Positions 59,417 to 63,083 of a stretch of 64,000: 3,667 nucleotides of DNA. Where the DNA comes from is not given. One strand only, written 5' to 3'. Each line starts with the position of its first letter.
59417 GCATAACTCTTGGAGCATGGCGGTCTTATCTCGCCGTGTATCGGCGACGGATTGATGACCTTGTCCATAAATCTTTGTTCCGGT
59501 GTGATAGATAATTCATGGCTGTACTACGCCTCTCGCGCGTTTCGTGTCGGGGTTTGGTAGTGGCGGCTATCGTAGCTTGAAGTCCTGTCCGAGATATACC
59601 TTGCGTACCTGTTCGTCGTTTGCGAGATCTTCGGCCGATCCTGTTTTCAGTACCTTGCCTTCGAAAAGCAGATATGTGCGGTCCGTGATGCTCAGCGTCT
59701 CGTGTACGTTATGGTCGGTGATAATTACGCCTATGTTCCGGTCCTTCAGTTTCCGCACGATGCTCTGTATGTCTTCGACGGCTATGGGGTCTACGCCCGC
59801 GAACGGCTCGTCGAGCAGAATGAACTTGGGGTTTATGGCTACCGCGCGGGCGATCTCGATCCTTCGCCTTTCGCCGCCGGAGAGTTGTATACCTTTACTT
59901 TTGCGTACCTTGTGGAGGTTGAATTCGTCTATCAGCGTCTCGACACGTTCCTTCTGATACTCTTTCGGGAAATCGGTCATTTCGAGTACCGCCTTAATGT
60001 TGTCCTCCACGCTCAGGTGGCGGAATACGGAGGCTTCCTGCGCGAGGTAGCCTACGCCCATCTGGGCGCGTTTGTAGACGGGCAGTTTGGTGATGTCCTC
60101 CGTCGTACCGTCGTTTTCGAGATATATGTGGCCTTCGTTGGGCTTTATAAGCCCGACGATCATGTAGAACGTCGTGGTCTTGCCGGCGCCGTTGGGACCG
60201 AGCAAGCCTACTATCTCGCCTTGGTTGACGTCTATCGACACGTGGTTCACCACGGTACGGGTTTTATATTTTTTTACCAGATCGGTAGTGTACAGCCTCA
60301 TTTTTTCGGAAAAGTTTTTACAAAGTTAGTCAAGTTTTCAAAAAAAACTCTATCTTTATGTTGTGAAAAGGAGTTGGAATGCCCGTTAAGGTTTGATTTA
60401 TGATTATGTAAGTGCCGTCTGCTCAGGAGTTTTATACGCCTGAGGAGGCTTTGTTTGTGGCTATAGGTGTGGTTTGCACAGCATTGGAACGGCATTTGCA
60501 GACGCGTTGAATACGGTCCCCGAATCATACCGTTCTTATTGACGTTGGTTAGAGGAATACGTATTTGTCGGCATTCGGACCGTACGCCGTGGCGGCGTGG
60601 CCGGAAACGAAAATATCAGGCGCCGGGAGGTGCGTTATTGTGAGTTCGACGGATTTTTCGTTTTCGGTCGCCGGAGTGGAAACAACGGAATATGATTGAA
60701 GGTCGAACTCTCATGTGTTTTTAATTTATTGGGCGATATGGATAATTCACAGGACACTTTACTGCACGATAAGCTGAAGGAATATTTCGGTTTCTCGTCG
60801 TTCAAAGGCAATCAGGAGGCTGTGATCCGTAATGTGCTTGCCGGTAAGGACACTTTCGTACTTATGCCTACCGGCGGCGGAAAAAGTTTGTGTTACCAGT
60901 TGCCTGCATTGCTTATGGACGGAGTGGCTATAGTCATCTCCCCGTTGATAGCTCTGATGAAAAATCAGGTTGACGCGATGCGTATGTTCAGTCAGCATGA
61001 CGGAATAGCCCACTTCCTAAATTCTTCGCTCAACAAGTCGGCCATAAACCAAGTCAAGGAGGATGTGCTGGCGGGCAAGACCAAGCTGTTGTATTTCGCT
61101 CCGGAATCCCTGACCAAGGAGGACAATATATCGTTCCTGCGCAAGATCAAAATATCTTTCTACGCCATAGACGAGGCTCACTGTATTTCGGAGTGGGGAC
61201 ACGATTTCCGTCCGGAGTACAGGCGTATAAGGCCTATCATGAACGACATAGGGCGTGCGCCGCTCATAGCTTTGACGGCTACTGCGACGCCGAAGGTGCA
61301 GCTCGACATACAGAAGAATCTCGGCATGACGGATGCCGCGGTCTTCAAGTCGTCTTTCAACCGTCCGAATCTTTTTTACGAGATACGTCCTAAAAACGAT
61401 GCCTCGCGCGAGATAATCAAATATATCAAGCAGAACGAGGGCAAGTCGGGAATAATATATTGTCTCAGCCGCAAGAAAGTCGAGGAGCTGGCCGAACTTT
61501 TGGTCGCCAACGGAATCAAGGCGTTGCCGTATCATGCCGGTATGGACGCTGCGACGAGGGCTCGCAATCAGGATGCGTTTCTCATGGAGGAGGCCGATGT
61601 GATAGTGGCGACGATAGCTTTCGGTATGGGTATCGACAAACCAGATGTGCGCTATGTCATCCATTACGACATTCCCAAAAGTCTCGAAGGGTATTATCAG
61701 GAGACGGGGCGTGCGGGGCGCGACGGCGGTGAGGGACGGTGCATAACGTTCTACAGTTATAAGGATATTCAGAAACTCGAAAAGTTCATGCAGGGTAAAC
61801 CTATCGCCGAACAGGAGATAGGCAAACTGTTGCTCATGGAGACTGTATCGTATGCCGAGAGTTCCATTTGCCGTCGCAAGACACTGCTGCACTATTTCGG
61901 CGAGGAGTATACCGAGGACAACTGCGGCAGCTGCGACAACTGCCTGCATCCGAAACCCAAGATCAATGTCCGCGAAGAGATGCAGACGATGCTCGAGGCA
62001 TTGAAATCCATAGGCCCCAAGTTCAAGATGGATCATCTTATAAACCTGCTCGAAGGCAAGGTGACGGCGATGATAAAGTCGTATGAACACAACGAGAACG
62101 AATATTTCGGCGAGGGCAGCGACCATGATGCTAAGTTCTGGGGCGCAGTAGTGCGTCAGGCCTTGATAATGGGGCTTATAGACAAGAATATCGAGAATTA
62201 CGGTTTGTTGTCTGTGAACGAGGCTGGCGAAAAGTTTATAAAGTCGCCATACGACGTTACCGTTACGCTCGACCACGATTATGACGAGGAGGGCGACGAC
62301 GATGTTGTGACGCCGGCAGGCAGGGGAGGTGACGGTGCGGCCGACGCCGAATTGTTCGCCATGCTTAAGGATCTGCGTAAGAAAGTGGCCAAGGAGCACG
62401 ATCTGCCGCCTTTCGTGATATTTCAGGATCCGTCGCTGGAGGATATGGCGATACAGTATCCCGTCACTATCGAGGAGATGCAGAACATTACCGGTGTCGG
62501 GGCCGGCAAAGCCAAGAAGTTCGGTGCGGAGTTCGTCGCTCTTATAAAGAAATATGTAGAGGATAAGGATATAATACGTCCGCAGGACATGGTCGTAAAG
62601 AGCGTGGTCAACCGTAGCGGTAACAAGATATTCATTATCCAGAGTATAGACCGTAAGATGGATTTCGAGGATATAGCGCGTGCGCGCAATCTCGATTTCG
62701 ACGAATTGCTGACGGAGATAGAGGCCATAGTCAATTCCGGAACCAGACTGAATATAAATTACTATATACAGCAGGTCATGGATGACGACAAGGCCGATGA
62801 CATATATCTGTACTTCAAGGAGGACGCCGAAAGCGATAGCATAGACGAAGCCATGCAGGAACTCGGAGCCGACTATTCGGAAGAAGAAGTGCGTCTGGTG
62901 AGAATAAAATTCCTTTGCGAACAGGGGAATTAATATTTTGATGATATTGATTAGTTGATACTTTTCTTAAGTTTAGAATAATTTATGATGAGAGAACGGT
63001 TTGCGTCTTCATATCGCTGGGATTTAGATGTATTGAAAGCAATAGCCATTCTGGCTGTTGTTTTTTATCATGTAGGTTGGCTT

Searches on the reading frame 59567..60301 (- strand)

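Call 89: search_protein_families(library=pfam, proteins=[window:59567-60301:-], max_evalue=0.001)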
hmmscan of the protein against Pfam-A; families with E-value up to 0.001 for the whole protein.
window:59567-60301:- (244 aa): 4 families
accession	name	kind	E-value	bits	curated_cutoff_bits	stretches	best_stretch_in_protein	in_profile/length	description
PF00005.33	ABC_tran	-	2.8e-35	122.3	25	1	19-168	2-137/137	ABC transporter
PF13304.12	AAA_21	-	2.5e-05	25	27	0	30-51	1-22/304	AAA domain, putative AbiEii toxin, Type IV TA system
PF02463.25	SMC_N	-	0.00031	20.7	40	0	114-207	117-206/220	RecF/RecN/SMC N terminal domain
PF12399.14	BCA_ABC_TP_C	-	0.00038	20.4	25.5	1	220-241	5-26/27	Branched-chain amino acid ATP-binding cassette transporter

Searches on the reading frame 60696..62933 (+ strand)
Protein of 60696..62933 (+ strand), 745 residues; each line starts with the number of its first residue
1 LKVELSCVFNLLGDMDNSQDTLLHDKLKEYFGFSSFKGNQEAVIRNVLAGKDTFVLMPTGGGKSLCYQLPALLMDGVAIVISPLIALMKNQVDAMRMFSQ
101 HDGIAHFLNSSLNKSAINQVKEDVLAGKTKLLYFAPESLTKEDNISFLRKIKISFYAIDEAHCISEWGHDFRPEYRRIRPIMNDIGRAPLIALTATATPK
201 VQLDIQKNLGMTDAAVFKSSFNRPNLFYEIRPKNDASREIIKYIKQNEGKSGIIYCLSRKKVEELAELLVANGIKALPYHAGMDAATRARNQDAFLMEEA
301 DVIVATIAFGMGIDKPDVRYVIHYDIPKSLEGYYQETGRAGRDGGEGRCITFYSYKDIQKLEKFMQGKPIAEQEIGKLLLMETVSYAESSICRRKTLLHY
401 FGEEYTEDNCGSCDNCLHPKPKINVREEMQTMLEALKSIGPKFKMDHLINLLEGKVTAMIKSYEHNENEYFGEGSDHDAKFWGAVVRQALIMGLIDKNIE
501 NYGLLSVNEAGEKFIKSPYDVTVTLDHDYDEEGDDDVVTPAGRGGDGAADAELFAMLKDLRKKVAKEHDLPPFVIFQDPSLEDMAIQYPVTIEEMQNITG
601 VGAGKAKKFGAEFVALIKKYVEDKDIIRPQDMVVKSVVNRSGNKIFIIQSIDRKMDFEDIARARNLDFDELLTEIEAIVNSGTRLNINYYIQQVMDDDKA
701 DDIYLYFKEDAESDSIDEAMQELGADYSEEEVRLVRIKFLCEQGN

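Call 89: search_protein_families(library=pfam, proteins=[window:60696-62933:+], max_evalue=0.001)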
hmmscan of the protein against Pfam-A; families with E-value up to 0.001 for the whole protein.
window:60696-62933:+ (745 aa): 8 families
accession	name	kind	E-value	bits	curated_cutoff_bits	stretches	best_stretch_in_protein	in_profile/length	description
PF21220.3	RecQ-1-like_HTH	-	4.9e-25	87.8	27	1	641-691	1-51/51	RecQ-1-like, helix-turn-helix domain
PF00270.35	DEAD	-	6.8e-25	88.2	26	1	39-201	3-164/167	DEAD/DEAH box helicase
PF00271.37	Helicase_C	-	4.3e-22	78.9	23.5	1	239-344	5-110/110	Helicase conserved C-terminal domain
PF09382.16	RQC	-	2.2e-20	73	23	1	422-528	4-110/114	RQC domain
PF00570.28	HRDC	-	1.7e-18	66.8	23.8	1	551-617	2-68/68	HRDC domain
PF16124.10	RecQ_Zn_bind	-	3.8e-17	63.2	25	1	355-417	1-66/66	RecQ zinc-binding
PF14493.12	HTH_40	-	0.0002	22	27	1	653-736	11-89/89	Helix-turn-helix domain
PF04851.21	ResIII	-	0.00029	21.2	22.5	1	40-197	8-162/164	Type III restriction enzyme, res subunit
